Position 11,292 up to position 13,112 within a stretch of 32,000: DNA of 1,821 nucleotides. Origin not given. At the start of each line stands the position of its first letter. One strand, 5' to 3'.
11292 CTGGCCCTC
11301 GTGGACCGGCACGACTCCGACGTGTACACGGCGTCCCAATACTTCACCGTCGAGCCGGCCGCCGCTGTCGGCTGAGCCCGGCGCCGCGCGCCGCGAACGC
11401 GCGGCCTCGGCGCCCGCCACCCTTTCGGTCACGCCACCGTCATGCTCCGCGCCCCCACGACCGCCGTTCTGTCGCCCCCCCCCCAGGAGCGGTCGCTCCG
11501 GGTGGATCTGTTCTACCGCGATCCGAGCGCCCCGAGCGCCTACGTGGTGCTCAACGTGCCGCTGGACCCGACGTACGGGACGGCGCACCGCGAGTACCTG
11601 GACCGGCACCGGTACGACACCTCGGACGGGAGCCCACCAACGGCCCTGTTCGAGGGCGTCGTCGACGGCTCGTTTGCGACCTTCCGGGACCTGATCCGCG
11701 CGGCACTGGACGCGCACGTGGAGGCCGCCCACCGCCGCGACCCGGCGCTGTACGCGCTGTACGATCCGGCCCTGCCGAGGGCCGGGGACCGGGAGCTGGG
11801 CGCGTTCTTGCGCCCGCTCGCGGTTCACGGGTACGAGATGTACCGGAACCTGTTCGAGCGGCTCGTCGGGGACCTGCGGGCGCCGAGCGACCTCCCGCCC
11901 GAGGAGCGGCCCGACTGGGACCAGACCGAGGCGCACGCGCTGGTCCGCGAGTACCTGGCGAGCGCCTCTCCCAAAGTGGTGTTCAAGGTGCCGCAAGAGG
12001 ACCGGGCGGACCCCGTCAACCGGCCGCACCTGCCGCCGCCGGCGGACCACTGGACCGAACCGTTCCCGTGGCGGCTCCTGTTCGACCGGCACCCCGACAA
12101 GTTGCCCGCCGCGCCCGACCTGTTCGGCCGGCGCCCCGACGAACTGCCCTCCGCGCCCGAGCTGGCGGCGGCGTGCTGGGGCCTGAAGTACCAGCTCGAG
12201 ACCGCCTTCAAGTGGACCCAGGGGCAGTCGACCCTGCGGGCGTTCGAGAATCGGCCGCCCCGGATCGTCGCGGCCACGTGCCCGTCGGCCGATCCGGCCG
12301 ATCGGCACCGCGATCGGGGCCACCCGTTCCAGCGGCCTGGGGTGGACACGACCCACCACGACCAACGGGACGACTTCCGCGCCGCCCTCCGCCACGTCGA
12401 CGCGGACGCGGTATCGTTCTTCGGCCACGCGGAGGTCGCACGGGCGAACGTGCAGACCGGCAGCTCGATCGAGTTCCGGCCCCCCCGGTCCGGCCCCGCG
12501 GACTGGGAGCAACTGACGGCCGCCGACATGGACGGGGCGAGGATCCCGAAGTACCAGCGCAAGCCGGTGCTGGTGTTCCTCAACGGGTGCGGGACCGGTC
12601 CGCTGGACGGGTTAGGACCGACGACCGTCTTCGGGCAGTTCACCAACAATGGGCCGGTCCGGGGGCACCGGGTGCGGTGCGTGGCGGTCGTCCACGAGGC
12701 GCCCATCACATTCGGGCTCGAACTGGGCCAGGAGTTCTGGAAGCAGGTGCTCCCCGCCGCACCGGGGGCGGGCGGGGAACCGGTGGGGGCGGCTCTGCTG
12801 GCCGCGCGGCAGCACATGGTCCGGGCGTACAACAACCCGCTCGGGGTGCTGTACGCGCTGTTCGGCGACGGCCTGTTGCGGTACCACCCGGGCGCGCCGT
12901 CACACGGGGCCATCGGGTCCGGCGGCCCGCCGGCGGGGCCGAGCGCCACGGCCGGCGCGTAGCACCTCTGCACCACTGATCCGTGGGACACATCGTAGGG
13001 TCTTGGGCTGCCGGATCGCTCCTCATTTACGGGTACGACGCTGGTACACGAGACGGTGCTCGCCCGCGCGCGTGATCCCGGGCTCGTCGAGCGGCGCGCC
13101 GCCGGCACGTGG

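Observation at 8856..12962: Four-gene CHAT protease / uL10-like / 2-TM / beta-sandwich cassette embedded in the paralog array: candidate undescribed conflict system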

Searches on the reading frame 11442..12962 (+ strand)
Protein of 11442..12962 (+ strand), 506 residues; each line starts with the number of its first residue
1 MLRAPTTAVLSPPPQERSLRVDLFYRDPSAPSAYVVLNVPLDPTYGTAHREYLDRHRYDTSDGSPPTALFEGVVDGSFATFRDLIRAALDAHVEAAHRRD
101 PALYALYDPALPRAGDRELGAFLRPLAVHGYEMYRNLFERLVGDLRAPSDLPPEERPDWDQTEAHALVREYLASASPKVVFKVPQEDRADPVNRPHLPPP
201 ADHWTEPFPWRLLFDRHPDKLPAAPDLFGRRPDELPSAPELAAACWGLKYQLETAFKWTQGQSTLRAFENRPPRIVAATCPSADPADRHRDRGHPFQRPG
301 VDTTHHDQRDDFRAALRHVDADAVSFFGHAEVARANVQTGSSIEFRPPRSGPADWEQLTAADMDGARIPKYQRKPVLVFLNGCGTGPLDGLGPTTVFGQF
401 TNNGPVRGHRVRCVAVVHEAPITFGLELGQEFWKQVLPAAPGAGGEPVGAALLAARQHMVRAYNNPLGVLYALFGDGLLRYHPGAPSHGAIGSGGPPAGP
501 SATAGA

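Call 4: search_protein_families(library=pfam, proteins=[window:11442-12962:+], max_evalue=1)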
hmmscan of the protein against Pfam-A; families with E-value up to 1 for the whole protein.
window:11442-12962:+ (506 aa): 0 families

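Call 5: search_protein_families(library=padloc, proteins=[window:11442-12962:+], max_evalue=1)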
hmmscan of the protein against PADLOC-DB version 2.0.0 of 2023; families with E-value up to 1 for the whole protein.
window:11442-12962:+ (506 aa): 0 families

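Call 9: search_protein_families(library=ncbifam, proteins=[window:11442-12962:+], max_evalue=1)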
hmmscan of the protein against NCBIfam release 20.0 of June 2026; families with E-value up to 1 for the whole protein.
window:11442-12962:+ (506 aa): 0 families

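Call 10: search_protein_families(library=phrogs, proteins=[window:11442-12962:+], max_evalue=0.1)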
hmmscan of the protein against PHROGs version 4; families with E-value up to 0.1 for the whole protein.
window:11442-12962:+ (506 aa): 0 families

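Call 11: search_solved_structures(query=window:11442-12962:+, max_evalue=10, show_alignments=2)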
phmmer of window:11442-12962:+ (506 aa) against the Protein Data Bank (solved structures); distinct sequences matched with E-value up to 10: 1.
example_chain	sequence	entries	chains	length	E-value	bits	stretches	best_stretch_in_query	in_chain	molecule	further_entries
2d8m_A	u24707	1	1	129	0.64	12.1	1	108-167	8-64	DNA-repair protein XRCC1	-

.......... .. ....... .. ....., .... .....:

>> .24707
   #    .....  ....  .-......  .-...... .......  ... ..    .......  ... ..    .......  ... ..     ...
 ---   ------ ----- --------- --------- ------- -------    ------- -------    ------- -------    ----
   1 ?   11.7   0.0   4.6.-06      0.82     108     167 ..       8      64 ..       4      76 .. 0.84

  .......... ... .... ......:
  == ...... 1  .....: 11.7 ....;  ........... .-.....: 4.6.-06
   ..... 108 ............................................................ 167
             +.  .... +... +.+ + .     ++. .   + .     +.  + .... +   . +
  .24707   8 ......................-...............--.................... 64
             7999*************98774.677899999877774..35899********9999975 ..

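Call 12: find_homologous_proteins(query=window:11442-12962:+, max_evalue=0.001)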
Query window:11442-12962:+ (506 aa): 4 proteins with E <= 0.001 among 8000 candidates.
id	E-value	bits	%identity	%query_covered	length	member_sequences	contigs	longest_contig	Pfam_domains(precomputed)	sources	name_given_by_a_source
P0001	0.0e+0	1131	100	96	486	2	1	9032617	-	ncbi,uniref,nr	ncbi:hypothetical protein [Gemmata obscuriglobus]|uniref:hypothetical protein n=1 Tax=Gemmata obscur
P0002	5.9e-28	116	38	53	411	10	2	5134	-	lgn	-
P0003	4.7e-27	113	32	77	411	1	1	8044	-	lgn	-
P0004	2.5e-21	94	32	53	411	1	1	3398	-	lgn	-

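Call 14: find_encoding_contigs(protein=P0003, flank=10000)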
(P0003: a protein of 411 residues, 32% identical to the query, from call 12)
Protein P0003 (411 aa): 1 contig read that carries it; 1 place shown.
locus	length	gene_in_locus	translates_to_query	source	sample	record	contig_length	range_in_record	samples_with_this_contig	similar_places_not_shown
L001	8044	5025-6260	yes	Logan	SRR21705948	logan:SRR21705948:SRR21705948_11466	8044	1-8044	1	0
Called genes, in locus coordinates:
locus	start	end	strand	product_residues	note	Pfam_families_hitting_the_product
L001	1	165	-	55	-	?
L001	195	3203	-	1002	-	PF12770:CHAT (faint)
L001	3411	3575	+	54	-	-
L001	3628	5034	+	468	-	PF13289:SIR2_2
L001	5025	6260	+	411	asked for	-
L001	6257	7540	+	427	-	PF00149:Metallophos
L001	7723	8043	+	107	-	?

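Call 15: find_encoding_contigs(protein=P0002, flank=10000)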
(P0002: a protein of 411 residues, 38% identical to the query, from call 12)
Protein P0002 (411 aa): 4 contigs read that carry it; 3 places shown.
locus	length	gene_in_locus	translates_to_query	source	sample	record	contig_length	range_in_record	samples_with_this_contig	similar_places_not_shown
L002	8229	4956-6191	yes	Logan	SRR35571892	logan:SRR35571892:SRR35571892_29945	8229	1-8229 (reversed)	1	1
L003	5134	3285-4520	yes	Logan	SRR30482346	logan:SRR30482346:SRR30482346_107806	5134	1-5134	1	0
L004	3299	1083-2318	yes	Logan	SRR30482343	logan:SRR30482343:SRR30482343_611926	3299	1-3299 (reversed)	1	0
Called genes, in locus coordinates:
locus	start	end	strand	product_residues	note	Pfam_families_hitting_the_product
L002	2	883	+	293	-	?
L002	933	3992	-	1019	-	PF12770:CHAT (faint)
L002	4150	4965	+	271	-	-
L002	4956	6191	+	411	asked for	-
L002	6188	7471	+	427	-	PF00149:Metallophos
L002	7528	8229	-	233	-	?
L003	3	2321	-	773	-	?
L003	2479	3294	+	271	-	-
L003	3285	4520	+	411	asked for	-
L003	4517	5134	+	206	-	?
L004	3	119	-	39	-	?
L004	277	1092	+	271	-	-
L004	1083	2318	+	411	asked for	-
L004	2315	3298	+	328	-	?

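Call 27: search_protein_representatives(alignment_id=A1)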
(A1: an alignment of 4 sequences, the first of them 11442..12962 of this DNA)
Query: 4 sequences, 411 profile positions. Proteins with E-value up to 0.001 (for the whole library): 2317; up to 1e-10: 451; up to 1e-30: 58. The best 150 are listed.
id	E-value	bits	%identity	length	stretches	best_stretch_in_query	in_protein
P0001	1.3e-159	548.2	-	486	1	15-410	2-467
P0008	1.5e-141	488.7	-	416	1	3-409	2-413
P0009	3.9e-91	322.6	-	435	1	31-406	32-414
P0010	3.4e-86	306.4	-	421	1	29-409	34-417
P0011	4.4e-84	299.4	-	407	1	33-404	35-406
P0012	1.1e-83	298.1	-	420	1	6-405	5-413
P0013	1.7e-82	294.2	-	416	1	14-409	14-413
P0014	8.3e-80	285.3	-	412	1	6-409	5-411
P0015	3.4e-79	283.3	-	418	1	3-409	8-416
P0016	3.0e-78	280.2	-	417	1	14-404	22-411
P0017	4.2e-78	279.7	-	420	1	15-403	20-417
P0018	8.5e-78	278.7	-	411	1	3-405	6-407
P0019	2.9e-77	276.9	-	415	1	11-407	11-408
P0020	2.5e-75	270.6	-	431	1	6-405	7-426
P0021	3.0e-75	270.3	-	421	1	17-404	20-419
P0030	8.8e-70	252.3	-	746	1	21-404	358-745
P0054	2.8e-43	165.0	-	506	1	44-410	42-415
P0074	3.9e-24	101.9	-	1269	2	66-405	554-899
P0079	3.4e-23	98.8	-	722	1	78-403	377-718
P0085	1.8e-21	93.2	-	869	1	109-402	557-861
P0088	9.0e-20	87.6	-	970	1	176-406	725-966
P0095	6.5e-19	84.7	-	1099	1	192-406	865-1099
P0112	1.0e-17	80.8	-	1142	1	105-406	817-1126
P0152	1.1e-15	74.1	-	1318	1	81-406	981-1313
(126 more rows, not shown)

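Call 28: search_protein_families(library=pfam, proteins=[P0009, P0030, P0054, P0074, P0079, P0085, P0088, P0095, P0112, P0152], max_evalue=0.01)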
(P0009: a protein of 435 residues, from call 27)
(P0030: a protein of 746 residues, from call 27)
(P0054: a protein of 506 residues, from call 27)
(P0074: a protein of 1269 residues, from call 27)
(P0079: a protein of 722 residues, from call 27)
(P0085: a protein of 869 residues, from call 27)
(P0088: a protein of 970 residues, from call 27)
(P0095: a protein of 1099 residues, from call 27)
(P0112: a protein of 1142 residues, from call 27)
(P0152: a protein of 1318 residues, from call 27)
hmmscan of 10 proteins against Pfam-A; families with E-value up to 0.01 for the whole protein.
P0009 (435 aa): 1 family
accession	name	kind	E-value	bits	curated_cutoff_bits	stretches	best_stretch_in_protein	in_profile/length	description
PF12770.12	CHAT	-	0.00019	21.4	24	1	259-392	134-268/289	CHAT domain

P0030 (746 aa): 1 family
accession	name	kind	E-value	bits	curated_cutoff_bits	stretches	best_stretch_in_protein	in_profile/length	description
PF12770.12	CHAT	-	3.9e-05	23.7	24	1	590-728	132-271/289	CHAT domain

P0054 (506 aa): 2 families
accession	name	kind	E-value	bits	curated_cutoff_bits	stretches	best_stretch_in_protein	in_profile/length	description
PF19955.5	EAD1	-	6.9e-05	23.7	24.2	1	432-496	11-78/90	Effector-associated domain 1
PF12770.12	CHAT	-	0.00048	20.1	24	0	256-390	134-269/289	CHAT domain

P0074 (1269 aa): 3 families
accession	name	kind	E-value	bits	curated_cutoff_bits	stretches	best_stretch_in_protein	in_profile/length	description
PF12770.12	CHAT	-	3.4e-31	109.2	24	1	67-327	4-269/289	CHAT domain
PF01364.23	Peptidase_C25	-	0.00091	19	23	0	186-320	215-341/374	Peptidase family C25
PF22336.2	RhiE-like_linker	-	0.0019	18.6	27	1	930-979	9-58/67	RhiE-like, KS-MAT linker domain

P0079 (722 aa): 1 family
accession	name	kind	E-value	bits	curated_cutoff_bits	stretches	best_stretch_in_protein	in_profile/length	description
PF12770.12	CHAT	-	1.3e-09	38.3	24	1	555-692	127-261/289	CHAT domain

P0085 (869 aa): 7 families
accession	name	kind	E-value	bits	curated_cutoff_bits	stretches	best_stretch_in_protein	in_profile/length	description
PF00069.31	Pkinase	-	3.8e-16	59.7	31.7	1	96-214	38-153/263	Protein kinase domain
PF07714.23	PK_Tyr_Ser-Thr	-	3.6e-11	43.3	23.1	1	95-211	40-154/258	Protein tyrosine and serine/threonine kinase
PF12770.12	CHAT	-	9.1e-09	35.6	24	1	714-833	141-259/289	CHAT domain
PF13240.11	Zn_Ribbon_1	-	2.6e-05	24.3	25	1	7-28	2-23/23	zinc-ribbon domain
PF12773.13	DZR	-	6.8e-05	23.4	27.3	1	7-29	1-23/45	Double zinc ribbon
PF13248.11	Zn_ribbon_3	-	0.00038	20.3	27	1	5-28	3-26/26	zinc-ribbon domain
PF24463.1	DUF7577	-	0.0055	16.7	28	0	6-28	4-26/27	Domain of unknown function (DUF7577)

P0088 (970 aa): 3 families
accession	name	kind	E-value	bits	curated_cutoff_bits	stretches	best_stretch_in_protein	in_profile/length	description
PF12770.12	CHAT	-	2.4e-08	34.2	24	1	811-948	134-271/289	CHAT domain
PF01364.23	Peptidase_C25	-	0.0012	18.6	23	1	867-946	261-348/374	Peptidase family C25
PF21337.3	Peptidase_M17_N_1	-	0.0039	17.7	27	0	49-90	2-43/118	M17 aminopeptidase, N-terminal domain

P0095 (1099 aa): 1 family
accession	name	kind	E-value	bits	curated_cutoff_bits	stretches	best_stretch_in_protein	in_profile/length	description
PF12770.12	CHAT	-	1e-09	38.7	24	1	907-1078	101-268/289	CHAT domain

P0112 (1142 aa): 3 families
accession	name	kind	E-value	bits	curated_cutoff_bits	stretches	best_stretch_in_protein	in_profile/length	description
PF02450.21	LCAT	-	6.4e-08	32.7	21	1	84-231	69-209/392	Lecithin:cholesterol acyltransferase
PF12770.12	CHAT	-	4.6e-06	26.7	24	1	874-1088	38-253/289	CHAT domain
PF07819.20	PGAP1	-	0.002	18.4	24.3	1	138-185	87-135/233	PGAP1-like alpha/beta domain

P0152 (1318 aa): 4 families
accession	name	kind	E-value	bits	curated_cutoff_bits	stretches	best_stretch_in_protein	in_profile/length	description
PF12770.12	CHAT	-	1.8e-09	37.9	24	1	1146-1287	126-261/289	CHAT domain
PF07731.20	Cu-oxidase_2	-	2.6e-06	27.7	20.4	1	568-678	45-129/137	Multicopper oxidase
PF07732.21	Cu-oxidase_3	-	0.00065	20.2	21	0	187-262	49-118/119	Multicopper oxidase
PF24063.1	DUF7363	-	0.0019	19.2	28.3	0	839-893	43-97/107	Domain of unknown function (DUF7363)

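Call 41: search_solved_structures(query=A3, max_evalue=1, show_alignments=3)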
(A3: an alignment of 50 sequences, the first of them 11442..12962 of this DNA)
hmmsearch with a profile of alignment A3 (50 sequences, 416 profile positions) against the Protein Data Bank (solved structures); distinct sequences matched with E-value up to 1: 3.
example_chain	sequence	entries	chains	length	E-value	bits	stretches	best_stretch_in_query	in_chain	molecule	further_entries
9dm3_A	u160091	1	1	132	0.053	15.7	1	63-166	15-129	naphthalenediimide binding protein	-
2jvf_A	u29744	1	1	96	0.3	13.2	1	21-90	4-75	de novo protein M7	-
8tl0_A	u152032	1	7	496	0.68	12.1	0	248-327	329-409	CHAT domain-containing protein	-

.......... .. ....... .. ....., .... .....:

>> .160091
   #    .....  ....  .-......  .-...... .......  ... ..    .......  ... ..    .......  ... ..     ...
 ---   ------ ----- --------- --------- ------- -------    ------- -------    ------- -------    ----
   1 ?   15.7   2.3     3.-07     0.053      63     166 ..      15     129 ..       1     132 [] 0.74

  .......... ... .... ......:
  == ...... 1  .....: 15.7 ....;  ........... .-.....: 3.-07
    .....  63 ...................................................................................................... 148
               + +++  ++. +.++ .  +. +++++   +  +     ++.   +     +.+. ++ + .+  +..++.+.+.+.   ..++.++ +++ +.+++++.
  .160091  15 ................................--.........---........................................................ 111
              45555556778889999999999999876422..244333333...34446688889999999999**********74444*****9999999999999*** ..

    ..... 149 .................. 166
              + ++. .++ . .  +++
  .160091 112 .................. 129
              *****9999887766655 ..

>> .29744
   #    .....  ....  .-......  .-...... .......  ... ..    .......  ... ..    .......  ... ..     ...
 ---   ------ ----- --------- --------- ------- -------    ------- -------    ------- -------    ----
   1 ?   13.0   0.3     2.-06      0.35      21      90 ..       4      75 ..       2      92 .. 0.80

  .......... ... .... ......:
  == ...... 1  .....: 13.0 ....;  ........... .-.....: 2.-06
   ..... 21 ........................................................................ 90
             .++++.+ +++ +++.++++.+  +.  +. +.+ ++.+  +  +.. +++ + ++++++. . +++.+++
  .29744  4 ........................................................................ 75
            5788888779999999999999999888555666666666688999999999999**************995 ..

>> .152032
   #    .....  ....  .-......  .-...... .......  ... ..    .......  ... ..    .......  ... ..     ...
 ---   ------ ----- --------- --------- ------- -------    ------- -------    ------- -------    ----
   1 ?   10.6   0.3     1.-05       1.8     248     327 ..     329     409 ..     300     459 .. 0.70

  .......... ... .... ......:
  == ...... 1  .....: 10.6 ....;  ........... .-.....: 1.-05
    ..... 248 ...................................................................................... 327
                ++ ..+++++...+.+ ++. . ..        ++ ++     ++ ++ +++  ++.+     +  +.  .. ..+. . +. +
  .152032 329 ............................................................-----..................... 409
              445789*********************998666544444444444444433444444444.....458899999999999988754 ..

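Call 46: find_related_loci(query=A4, collection=metagenome_contigs, flank=8000)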
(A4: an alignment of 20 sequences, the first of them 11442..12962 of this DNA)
Query A4 (506 aa) in metagenome_contigs; peptide patterns used: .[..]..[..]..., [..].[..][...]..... (x = any residue, [..] = any of these).
180 stretches matched a pattern; 4 encode a relative of the query (tblastn E <= 1e-3); 4 distinct loci.
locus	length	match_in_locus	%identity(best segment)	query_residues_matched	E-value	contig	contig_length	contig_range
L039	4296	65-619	35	273-475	3e-31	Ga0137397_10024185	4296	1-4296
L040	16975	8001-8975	30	86-475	2e-28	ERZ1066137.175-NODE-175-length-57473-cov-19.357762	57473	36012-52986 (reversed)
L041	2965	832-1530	27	208-475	1e-27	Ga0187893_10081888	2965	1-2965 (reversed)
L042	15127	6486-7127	30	246-475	9e-24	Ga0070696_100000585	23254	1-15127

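Call 48: find_related_loci(query=A4, collection=viral_contigs, flank=8000)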
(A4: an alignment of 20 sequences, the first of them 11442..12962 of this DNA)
Query A4 (506 aa) in viral_contigs; peptide patterns used: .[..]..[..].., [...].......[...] (x = any residue, [..] = any of these).
208 stretches matched a pattern, but none encodes a relative of the query by tblastn (E <= 1e-3).

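Call 51: find_homologous_proteins(query=A3, max_evalue=0.00001)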
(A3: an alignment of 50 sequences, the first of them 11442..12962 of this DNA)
Query A3 (50 sequences) (506 aa, profile of the alignment): 4 proteins with E <= 0.00001 among 8000 candidates.
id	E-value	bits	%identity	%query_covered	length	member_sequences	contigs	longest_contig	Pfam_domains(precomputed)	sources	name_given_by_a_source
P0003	2.8e-139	483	32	77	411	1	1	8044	-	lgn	-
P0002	3.8e-139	482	38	53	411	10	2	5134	-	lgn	-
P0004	2.2e-135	470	32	53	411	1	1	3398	-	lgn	-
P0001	2.0e-84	302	100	96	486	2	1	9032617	-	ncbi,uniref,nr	ncbi:hypothetical protein [Gemmata obscuriglobus]|uniref:hypothetical protein n=1 Tax=Gemmata obscur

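Call 53: search_protein_families(library=padloc, proteins=[L001:3628-5034:+, L002:4150-4965:+, P0002, L001:6257-7540:+, L001:195-3203:-, L042:4557-5885:+, L042:5889-7187:+, L042:7123-8454:+, L040:6295-7785:+], max_evalue=0.01)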
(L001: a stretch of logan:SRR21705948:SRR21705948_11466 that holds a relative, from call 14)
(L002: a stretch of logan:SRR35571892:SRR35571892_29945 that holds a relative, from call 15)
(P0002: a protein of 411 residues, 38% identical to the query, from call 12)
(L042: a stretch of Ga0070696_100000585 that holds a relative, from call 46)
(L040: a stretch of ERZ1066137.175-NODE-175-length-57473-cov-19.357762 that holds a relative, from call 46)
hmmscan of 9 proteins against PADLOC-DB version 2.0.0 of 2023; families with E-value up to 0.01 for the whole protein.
L001:3628-5034:+ (468 aa): 4 families
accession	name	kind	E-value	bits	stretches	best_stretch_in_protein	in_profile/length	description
PDLC00407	ThsA1|ThsA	-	7.3e-09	32.8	1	134-260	108-238/478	STALD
PDLC03856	LmuA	-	5.3e-07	27.1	1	132-259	118-246/433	-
PDLC00409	ThsA1|ThsA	-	4e-05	21.1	1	134-247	109-226/242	STALD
PDLC04166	Dsr1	-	0.002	13.9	1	116-244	111-234/1227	-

L002:4150-4965:+ (271 aa): 0 families

P0002 (411 aa): 0 families

L001:6257-7540:+ (427 aa): 0 families

L001:195-3203:- (1002 aa): 0 families

L042:4557-5885:+ (442 aa): 0 families

L042:5889-7187:+ (432 aa): 0 families

L042:7123-8454:+ (443 aa): 0 families

L040:6295-7785:+ (496 aa): 6 families
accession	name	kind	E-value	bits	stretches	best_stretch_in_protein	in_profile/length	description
PDLC02419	Aga_SIR2-PNTD1-PNTD2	-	2.9e-09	34.2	1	145-269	110-239/558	Class I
PDLC02401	Aga_SIR2-PNTD1-PNTD2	-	3.3e-09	34.1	1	144-258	82-200/524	Class I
PDLC02384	pAgo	-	1.3e-08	31.6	1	157-271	139-253/1030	-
PDLC05061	PDC-S65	-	1.1e-06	26.2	1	156-255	141-241/592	-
PDLC02420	Aga_SIR2-PNTD1-PNTD2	-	1.3e-06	25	1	157-268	135-248/1010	Class I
PDLC05060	PDC-S65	-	6.5e-05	20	1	154-249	47-144/503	-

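Call 64: search_protein_families(library=pfam, proteins=[L002:4150-4965:+, L040:6295-7785:+, L042:4557-5885:+, L042:7123-8454:+, L001:195-3203:-, L039:2354-3949:-, L042:2065-4509:+], max_evalue=0.05)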
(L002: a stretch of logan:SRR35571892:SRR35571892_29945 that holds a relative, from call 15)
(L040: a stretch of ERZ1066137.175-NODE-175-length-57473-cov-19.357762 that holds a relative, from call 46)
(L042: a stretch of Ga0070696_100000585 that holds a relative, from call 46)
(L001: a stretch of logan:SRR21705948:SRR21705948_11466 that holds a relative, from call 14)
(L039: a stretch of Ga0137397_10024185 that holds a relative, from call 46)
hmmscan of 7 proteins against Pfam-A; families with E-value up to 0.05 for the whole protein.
L002:4150-4965:+ (271 aa): 0 families

L040:6295-7785:+ (496 aa): 1 family
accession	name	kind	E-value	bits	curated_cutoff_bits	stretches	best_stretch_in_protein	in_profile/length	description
PF13289.12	SIR2_2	-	1.2e-08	35.7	24.5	1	156-275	2-124/141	SIR2-like domain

L042:4557-5885:+ (442 aa): 0 families

L042:7123-8454:+ (443 aa): 2 families
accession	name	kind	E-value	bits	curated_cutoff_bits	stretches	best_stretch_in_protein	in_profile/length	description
PF00149.33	Metallophos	-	4.6e-11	44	21.5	1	27-189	5-142/191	Calcineurin-like phosphoesterase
PF12850.12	Metallophos_2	-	0.014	15.9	27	0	350-380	94-123/154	Calcineurin-like phosphoesterase superfamily domain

L001:195-3203:- (1002 aa): 1 family
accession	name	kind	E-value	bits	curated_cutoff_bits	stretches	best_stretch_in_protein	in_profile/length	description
PF12770.12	CHAT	-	5.8e-06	26.4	24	1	843-994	179-287/289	CHAT domain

L039:2354-3949:- (531 aa): 1 family
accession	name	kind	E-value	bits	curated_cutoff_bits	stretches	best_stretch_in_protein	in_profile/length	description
PF00149.33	Metallophos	-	0.0059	17.5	21.5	1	70-173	8-90/191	Calcineurin-like phosphoesterase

L042:2065-4509:+ (814 aa): 5 families
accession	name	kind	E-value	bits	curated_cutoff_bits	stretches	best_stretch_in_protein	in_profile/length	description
PF02518.31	HATPase_c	-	1.6e-17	64.4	26.4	1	691-803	2-108/111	Histidine kinase-, DNA gyrase B-, and HSP90-like ATPase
PF01590.32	GAF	-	4.3e-12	47.1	22.4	1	206-361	4-131/133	GAF domain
PF13185.12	GAF_2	-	8.9e-11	42.6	28.6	1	207-359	7-131/136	GAF domain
PF13589.12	HATPase_c_3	-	0.00013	22.4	25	1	697-762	5-62/137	Histidine kinase-, DNA gyrase B-, and HSP90-like ATPase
PF12631.12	MnmE_helical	-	0.0024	18.5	40.1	1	501-635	96-194/211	MnmE helical domain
